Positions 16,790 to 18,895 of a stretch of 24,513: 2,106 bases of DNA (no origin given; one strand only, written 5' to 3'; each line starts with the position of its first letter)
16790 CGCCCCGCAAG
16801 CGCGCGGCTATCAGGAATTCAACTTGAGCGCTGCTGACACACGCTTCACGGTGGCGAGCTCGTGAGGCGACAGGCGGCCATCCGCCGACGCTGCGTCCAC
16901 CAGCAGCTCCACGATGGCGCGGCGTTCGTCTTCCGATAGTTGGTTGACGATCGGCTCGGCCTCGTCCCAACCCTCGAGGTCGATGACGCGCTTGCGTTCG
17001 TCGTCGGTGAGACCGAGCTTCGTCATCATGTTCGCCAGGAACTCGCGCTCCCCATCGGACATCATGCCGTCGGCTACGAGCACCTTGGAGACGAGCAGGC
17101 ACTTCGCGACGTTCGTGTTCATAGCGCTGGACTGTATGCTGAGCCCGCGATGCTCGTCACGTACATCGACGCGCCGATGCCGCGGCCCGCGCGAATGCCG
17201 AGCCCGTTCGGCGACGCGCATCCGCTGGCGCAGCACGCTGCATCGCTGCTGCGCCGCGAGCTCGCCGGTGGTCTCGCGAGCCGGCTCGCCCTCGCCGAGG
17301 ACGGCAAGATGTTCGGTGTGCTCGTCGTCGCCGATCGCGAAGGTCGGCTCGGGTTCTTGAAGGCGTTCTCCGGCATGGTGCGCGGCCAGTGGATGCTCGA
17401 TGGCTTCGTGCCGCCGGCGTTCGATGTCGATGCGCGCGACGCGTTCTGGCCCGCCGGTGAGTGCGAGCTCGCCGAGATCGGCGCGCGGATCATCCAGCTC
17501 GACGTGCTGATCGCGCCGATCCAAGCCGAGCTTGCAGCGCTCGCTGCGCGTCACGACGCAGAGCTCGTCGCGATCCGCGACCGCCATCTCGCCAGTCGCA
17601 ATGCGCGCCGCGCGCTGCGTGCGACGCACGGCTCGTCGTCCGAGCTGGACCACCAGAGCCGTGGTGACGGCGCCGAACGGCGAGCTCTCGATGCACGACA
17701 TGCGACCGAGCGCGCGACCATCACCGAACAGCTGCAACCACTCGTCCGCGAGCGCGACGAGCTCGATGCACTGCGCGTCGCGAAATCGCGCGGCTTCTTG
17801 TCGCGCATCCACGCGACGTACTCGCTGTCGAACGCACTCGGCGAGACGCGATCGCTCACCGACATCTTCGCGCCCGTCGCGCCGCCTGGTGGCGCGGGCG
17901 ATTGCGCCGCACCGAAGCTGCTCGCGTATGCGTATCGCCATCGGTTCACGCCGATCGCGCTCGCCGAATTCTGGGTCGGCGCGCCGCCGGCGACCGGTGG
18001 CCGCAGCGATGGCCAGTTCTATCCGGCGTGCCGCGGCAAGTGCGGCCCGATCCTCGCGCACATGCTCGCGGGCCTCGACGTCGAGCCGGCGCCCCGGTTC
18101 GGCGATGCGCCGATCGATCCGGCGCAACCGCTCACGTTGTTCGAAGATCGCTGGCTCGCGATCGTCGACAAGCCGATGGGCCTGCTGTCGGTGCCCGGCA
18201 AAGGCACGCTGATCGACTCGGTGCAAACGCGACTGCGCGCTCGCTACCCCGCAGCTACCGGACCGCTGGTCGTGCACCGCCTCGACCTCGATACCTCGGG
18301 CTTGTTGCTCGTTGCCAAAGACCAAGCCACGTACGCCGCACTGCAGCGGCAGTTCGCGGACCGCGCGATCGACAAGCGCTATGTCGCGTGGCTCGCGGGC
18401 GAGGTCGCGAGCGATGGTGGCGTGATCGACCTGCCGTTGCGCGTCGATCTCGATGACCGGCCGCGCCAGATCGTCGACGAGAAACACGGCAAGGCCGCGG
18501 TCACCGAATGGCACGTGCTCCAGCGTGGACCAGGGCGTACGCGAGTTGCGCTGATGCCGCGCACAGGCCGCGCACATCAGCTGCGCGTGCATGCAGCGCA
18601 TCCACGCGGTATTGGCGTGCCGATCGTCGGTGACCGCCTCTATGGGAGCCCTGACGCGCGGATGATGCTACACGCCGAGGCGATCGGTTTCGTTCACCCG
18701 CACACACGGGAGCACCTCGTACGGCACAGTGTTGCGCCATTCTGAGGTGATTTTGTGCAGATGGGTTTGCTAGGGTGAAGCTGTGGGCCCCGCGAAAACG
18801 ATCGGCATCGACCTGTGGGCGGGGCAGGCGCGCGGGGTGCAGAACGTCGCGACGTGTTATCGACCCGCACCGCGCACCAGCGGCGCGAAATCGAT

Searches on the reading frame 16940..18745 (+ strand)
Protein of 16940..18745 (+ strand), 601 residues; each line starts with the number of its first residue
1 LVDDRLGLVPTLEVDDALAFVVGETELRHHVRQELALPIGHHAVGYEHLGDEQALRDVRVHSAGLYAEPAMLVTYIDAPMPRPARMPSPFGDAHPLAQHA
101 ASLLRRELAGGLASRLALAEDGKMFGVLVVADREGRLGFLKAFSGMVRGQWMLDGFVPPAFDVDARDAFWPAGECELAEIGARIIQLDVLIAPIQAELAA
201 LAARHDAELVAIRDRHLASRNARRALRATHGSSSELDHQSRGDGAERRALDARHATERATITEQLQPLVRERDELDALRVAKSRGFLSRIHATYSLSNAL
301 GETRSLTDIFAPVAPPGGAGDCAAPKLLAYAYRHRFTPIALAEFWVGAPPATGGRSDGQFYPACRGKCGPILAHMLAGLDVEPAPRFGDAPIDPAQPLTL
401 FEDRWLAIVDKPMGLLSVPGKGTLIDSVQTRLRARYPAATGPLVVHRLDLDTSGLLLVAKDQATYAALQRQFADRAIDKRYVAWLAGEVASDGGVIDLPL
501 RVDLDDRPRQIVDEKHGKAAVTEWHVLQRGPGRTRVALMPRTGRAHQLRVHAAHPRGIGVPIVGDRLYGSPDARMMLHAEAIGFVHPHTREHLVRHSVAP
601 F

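Call 47: search_protein_families(library=pfam, proteins=[window:16940-18745:+], max_evalue=0.001)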
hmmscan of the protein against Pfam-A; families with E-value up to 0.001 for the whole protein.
window:16940-18745:+ (601 aa): 1 family
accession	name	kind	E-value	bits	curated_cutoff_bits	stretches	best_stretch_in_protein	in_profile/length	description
PF00849.27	PseudoU_synth_2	-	2.1e-28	99.9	26.8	1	407-554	3-152/152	RNA pseudouridylate synthase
